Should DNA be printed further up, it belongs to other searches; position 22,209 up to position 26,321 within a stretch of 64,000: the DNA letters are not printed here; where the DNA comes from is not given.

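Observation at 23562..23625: PolC replicase without its inserted 3'-5' proofreading exonuclease domain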

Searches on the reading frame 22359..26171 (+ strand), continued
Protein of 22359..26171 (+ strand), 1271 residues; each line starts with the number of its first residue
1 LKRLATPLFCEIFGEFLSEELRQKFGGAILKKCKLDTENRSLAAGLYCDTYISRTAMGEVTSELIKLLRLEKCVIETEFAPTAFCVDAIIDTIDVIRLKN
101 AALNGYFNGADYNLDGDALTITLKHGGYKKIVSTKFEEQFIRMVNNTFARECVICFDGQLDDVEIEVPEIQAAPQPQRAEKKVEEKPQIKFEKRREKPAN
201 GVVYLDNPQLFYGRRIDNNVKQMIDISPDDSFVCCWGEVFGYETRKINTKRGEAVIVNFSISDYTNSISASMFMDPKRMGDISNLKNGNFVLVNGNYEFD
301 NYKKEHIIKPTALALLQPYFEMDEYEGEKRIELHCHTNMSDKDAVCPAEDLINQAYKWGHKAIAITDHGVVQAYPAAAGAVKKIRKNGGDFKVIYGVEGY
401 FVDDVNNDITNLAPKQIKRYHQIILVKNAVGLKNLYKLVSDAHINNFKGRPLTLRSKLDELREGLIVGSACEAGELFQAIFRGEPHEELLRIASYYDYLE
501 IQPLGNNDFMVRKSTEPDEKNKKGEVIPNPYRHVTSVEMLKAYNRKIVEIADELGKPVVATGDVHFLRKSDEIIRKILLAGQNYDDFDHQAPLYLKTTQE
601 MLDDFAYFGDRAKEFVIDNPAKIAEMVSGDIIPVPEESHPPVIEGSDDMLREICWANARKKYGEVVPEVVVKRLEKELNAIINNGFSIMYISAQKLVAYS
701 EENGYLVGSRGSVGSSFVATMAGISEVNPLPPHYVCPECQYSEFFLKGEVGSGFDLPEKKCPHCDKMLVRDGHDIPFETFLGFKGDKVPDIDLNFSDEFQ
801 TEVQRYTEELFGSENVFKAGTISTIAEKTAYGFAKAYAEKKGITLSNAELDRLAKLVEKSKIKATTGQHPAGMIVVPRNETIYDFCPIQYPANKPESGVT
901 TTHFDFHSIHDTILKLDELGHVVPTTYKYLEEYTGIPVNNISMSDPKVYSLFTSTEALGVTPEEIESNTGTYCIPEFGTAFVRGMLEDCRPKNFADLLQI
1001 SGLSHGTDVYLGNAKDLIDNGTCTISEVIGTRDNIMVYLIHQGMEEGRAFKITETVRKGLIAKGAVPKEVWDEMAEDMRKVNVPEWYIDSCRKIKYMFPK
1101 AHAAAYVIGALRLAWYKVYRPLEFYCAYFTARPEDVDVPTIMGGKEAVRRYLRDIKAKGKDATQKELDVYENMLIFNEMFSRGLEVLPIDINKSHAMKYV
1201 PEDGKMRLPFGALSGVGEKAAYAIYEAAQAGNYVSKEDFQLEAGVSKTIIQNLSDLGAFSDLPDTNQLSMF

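Call 34: search_protein_families(library=pfam, proteins=[P0142, P0143, P0170, P0171, P0213, P0224, P0217], max_evalue=0.01)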
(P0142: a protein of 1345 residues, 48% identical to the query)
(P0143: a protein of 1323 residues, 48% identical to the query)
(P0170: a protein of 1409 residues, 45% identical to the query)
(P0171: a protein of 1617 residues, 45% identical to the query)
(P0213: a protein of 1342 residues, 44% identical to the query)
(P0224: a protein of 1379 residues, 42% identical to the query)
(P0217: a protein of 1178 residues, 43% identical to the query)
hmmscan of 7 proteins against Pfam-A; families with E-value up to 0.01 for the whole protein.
P0142 (1345 aa): 6 families
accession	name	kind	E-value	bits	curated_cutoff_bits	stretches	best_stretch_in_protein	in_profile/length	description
PF07733.18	DNA_pol3_alpha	-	6.3e-56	190.3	23.9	2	734-916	2-144/260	Bacterial DNA polymerase III alpha NTPase domain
PF02811.25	PHP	-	5.6e-26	92.3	26.4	1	301-599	1-148/164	PHP domain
PF17657.6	DNA_pol3_finger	-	6.5e-24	84.6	22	1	1007-1153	2-160/166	Bacterial DNA polymerase III alpha subunit finger domain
PF14579.12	HHH_6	-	2.9e-12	47.1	25.6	1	1256-1335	1-83/90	Helix-hairpin-helix motif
PF12836.13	HHH_3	-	0.0014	19.1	27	0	1284-1328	17-62/65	Helix-hairpin-helix motif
PF01336.31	tRNA_anti-codon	-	0.0034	17.7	27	1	205-266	1-56/75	OB-fold nucleic acid binding domain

P0143 (1323 aa): 5 families
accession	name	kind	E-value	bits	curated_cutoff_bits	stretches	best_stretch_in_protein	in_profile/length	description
PF07733.18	DNA_pol3_alpha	-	1.9e-55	188.7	23.9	2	712-893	2-144/260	Bacterial DNA polymerase III alpha NTPase domain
PF02811.25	PHP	-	1.1e-28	101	26.4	1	298-579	1-151/164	PHP domain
PF17657.6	DNA_pol3_finger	-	4.5e-22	78.6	22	1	990-1131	12-159/166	Bacterial DNA polymerase III alpha subunit finger domain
PF01336.31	tRNA_anti-codon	-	2.1e-10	40.8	27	1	199-282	1-74/75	OB-fold nucleic acid binding domain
PF14579.12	HHH_6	-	1.2e-08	35.5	25.6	1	1234-1314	1-84/90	Helix-hairpin-helix motif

P0170 (1409 aa): 6 families
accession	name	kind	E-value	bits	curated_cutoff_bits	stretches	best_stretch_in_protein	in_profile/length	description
PF07733.18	DNA_pol3_alpha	-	1.1e-54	186.3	23.9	1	789-1060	2-260/260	Bacterial DNA polymerase III alpha NTPase domain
PF02811.25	PHP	-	1.5e-24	87.7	26.4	1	308-635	1-144/164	PHP domain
PF17657.6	DNA_pol3_finger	-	4.7e-18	65.5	22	1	1074-1207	18-157/166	Bacterial DNA polymerase III alpha subunit finger domain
PF14579.12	HHH_6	-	7.8e-13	48.9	25.6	1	1314-1395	1-84/90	Helix-hairpin-helix motif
PF12836.13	HHH_3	-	5.5e-05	23.6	27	1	1342-1386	16-61/65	Helix-hairpin-helix motif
PF01336.31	tRNA_anti-codon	-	0.00031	21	27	1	214-292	3-75/75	OB-fold nucleic acid binding domain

P0171 (1617 aa): 5 families
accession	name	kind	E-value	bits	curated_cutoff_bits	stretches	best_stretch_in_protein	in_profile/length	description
PF07733.18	DNA_pol3_alpha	-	5.8e-53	180.6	23.9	2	980-1165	7-151/260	Bacterial DNA polymerase III alpha NTPase domain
PF02811.25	PHP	-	2.5e-22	80.4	26.4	2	381-455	1-68/164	PHP domain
PF17657.6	DNA_pol3_finger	-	1.5e-21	76.9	22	1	1249-1406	1-165/166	Bacterial DNA polymerase III alpha subunit finger domain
PF14579.12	HHH_6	-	1.9e-09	38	25.6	1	1510-1605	1-85/90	Helix-hairpin-helix motif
PF12836.13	HHH_3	-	0.00014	22.3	27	1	1554-1592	19-58/65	Helix-hairpin-helix motif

P0213 (1342 aa): 4 families
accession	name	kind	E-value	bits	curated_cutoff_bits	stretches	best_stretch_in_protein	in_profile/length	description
PF07733.18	DNA_pol3_alpha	-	1.1e-56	192.7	23.9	2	732-927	3-160/260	Bacterial DNA polymerase III alpha NTPase domain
PF02811.25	PHP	-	8.9e-32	111.1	26.4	1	268-595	1-148/164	PHP domain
PF17657.6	DNA_pol3_finger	-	1.3e-22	80.4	22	1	1002-1138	2-147/166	Bacterial DNA polymerase III alpha subunit finger domain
PF14579.12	HHH_6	-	1.1e-08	35.6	25.6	1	1256-1333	5-83/90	Helix-hairpin-helix motif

P0224 (1379 aa): 5 families
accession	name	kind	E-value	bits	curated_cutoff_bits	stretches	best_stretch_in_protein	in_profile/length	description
PF07733.18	DNA_pol3_alpha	-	1.3e-51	176.2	23.9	2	767-951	2-148/260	Bacterial DNA polymerase III alpha NTPase domain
PF02811.25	PHP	-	1.5e-31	110.4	26.4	1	319-624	1-143/164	PHP domain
PF17657.6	DNA_pol3_finger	-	4.7e-22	78.5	22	1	1052-1192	12-161/166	Bacterial DNA polymerase III alpha subunit finger domain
PF14579.12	HHH_6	-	5.8e-13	49.3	25.6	1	1291-1372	1-85/90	Helix-hairpin-helix motif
PF01336.31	tRNA_anti-codon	-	0.00072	19.9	27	1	224-299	1-70/75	OB-fold nucleic acid binding domain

P0217 (1178 aa): 6 families
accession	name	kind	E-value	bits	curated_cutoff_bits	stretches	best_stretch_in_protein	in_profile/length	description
PF07733.18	DNA_pol3_alpha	-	4.8e-56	190.7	23.9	2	553-743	3-155/260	Bacterial DNA polymerase III alpha NTPase domain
PF17657.6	DNA_pol3_finger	-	4.2e-23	81.9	22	1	822-978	1-166/166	Bacterial DNA polymerase III alpha subunit finger domain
PF02811.25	PHP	-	2.6e-20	73.8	26.4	1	264-415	2-149/164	PHP domain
PF14579.12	HHH_6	-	8.6e-11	42.3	25.6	1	1078-1164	1-88/90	Helix-hairpin-helix motif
PF12836.13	HHH_3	-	4.4e-06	27.1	27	1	1107-1151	16-61/65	Helix-hairpin-helix motif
PF01336.31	tRNA_anti-codon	-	9.6e-06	25.9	27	1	168-246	3-75/75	OB-fold nucleic acid binding domain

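Call 39: list_cluster_members(proteins=[P0121, P0122, P0127, P0129, P0131, P0132, P0134, P0136, P0140, P0145])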
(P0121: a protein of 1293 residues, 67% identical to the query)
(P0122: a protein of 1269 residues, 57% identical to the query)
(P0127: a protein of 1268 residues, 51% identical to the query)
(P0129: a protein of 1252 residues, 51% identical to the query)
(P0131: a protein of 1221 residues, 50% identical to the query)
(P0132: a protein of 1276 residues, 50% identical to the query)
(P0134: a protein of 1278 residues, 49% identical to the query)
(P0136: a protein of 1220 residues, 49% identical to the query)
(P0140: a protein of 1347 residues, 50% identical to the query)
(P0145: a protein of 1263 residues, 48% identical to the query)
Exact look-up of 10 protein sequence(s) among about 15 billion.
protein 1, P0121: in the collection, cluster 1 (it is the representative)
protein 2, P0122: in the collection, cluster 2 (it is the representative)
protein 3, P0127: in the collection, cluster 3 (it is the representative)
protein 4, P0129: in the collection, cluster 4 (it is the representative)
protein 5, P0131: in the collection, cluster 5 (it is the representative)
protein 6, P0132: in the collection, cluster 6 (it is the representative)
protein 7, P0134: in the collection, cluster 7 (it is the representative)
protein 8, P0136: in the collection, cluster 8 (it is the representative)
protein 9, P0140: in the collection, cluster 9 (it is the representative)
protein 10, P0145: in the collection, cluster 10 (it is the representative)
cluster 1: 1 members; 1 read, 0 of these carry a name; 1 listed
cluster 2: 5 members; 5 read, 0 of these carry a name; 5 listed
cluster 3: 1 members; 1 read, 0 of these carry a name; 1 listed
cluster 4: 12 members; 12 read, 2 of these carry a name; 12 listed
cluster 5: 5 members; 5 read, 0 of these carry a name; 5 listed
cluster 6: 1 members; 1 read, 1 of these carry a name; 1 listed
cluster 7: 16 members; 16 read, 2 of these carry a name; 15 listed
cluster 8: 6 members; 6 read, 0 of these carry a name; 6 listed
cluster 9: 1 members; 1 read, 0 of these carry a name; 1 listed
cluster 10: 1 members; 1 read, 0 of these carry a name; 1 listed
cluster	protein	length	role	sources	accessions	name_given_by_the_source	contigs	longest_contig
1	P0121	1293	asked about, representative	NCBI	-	-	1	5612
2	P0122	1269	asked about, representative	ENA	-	-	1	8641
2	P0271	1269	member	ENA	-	-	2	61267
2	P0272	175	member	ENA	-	-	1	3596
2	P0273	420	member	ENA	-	-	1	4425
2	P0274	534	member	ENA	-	-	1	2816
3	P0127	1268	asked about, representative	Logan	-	-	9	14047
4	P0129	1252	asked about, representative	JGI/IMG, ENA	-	-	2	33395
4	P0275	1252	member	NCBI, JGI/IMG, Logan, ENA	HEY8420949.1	MAG TPA: PolC-type DNA polymerase III [Thermoclostridium sp.]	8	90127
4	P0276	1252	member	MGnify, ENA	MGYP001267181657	FL=1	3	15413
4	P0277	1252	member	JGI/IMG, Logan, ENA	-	-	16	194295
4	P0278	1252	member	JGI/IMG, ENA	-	-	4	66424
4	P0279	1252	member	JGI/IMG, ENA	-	-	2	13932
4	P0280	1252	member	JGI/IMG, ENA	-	-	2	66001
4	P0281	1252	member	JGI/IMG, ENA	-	-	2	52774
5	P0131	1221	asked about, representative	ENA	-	-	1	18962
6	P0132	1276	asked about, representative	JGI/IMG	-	DNA polymerase III alpha chain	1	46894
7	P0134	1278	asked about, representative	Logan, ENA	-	-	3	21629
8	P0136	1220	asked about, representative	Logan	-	-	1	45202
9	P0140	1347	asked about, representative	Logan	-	-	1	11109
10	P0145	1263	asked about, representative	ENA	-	-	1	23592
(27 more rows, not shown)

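Call 43: list_cluster_members(proteins=[P0146, P0158, P0167, P0183, P0184, P0185, P0188, P0193, P0207, P0231])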
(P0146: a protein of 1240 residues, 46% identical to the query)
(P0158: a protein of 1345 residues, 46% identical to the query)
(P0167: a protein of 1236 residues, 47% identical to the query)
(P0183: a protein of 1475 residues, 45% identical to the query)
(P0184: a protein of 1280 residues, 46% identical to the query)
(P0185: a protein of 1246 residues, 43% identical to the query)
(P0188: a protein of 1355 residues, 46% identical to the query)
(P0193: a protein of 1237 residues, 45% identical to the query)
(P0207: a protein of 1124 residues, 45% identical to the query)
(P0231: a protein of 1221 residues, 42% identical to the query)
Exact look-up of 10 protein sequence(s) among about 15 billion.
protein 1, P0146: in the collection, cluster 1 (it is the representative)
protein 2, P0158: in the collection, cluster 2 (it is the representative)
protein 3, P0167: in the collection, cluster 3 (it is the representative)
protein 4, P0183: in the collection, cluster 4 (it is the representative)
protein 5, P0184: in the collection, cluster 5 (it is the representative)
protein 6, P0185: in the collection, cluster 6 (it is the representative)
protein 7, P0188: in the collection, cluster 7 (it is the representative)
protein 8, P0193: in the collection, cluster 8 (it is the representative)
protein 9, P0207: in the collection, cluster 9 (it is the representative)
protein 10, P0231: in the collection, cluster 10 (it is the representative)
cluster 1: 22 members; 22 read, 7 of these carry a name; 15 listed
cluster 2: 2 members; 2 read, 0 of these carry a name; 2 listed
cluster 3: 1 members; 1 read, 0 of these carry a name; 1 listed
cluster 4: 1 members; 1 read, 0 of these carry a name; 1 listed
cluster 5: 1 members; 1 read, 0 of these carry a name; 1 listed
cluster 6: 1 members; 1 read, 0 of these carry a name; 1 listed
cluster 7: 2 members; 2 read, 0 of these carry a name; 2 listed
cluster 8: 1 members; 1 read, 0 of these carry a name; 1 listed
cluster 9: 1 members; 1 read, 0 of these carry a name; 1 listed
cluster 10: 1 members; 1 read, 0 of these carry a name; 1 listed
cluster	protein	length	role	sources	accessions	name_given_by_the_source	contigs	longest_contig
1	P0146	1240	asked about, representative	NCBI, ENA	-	-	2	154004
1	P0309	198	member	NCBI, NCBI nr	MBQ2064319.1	MAG: PolC-type DNA polymerase III, partial [Firmicutes bacterium] | PolC-type DNA polymerase III [Bacillota bacterium]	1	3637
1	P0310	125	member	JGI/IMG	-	DNA polymerase-3 subunit alpha (Gram-positive type)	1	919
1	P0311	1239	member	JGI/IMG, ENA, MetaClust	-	\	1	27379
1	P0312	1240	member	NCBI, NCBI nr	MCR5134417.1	MAG: PolC-type DNA polymerase III [Clostridiales bacterium] | PolC-type DNA polymerase III [Clostridiales bacterium]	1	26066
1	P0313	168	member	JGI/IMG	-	DNA polymerase-3 subunit alpha (Gram-positive type)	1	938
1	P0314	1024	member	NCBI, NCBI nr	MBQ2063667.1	MAG: PolC-type DNA polymerase III, partial [Firmicutes bacterium] | PolC-type DNA polymerase III [Bacillota bacterium]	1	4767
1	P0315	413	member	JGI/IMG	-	DNA polymerase-3 subunit alpha (Gram-positive type)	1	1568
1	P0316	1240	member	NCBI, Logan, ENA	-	-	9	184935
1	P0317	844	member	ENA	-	-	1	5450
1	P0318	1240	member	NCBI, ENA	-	-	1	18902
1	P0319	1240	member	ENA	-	-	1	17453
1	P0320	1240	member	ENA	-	-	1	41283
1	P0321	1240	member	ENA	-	-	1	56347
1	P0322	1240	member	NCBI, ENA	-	-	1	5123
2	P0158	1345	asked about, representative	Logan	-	-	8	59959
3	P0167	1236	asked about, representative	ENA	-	-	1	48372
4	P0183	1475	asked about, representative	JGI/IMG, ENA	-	-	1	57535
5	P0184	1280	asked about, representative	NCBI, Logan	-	-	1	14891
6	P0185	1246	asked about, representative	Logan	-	-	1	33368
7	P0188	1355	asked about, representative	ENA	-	-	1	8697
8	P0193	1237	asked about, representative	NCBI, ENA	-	-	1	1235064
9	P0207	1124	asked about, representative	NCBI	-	-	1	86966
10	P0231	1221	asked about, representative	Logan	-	-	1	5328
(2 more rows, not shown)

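Call 53: predict_structure(alignment_id=A1)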
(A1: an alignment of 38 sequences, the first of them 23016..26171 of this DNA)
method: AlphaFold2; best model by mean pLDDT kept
length: 1052 residues; sequences in the alignment: 38
mean_pLDDT: 61.6   pTM: 0.47
mean pLDDT of the five models: 61.6, 60.7, 58.0, 55.6, 54.5
residues with pLDDT >= 90: 77; 70-90: 368; 50-70: 237; < 50: 370
segments of 3 or more residues with pLDDT < 50: 120-123, 150-153, 222-232, 414-426, 465-467, 469-510, 528-536, 553-609, 643-717, 747-752, 759-763, 769-815, 876-886, 970-981, 990-1052
pLDDT, mean of each block of 10 residues (from residue 1): 79 86 83 83 84 85 81 87 77 77 77 75 56 83 77 56 78 81 78 69 85 71 42 71 90 87 93 94 85 86 76 88 94 95 65 72 69 76 92 93 85 42 47 67 72 64 50 48 37 30 38 69 63 50 79 44 28 28 36 27 30 75 76 72 36 24 23 26 29 39 36 47 59 61 54 49 50 46 37 39 36 47 68 64 74 86 67 51 49 67 64 53 77 76 65 74 67 36 55 33 37 39 34 37 29 24
secondary structure, 60 per line:
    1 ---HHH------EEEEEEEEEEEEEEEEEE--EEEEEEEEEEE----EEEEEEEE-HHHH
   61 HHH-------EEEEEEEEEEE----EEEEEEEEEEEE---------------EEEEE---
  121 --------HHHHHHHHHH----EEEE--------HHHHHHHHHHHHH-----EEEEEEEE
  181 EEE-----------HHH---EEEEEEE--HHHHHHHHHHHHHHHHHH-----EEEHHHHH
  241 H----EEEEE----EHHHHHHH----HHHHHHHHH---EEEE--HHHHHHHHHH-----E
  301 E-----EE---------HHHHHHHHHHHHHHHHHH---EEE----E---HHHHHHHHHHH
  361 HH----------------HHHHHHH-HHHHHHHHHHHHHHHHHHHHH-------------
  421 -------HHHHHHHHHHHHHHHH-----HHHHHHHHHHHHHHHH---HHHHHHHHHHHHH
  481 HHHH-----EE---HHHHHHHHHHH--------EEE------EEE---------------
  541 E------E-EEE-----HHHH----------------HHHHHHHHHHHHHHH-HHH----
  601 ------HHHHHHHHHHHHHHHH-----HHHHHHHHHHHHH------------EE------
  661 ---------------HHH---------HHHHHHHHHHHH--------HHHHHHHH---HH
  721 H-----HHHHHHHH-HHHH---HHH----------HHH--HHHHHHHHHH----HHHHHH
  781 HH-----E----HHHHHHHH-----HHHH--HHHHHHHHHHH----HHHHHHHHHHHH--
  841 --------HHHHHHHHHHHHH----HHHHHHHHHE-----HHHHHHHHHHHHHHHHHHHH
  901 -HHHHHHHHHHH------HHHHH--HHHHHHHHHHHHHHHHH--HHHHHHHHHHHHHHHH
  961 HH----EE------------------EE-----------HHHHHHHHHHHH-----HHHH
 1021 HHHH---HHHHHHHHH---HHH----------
elements in order (helices of 4 or more, strands of 3 or more residues): E13-30 E33-43 E48-55 H57-63 E71-81 E86-97 E113-117 H129-138 E143-146 H155-167 E173-183 E201-207 H210-227 E233-235 H236-241 E246-250 H256-262 H267-275 E279-282 H285-294 H318-335 E339-341 H350-362 H379-385 H387-407 H428-443 H449-464 H468-484 H495-505 E514-516 E523-525 E550-552 H558-561 H578-592 H607-622 H628-640 H688-699 H708-715 H727-734 H736-739 H761-770 H775-782 H793-800 H806-809 H812-822 H827-838 H849-861 H866-874 H881-900 H902-912 H919-923 H926-942 H945-962 H1000-1011 H1017-1024 H1028-1036
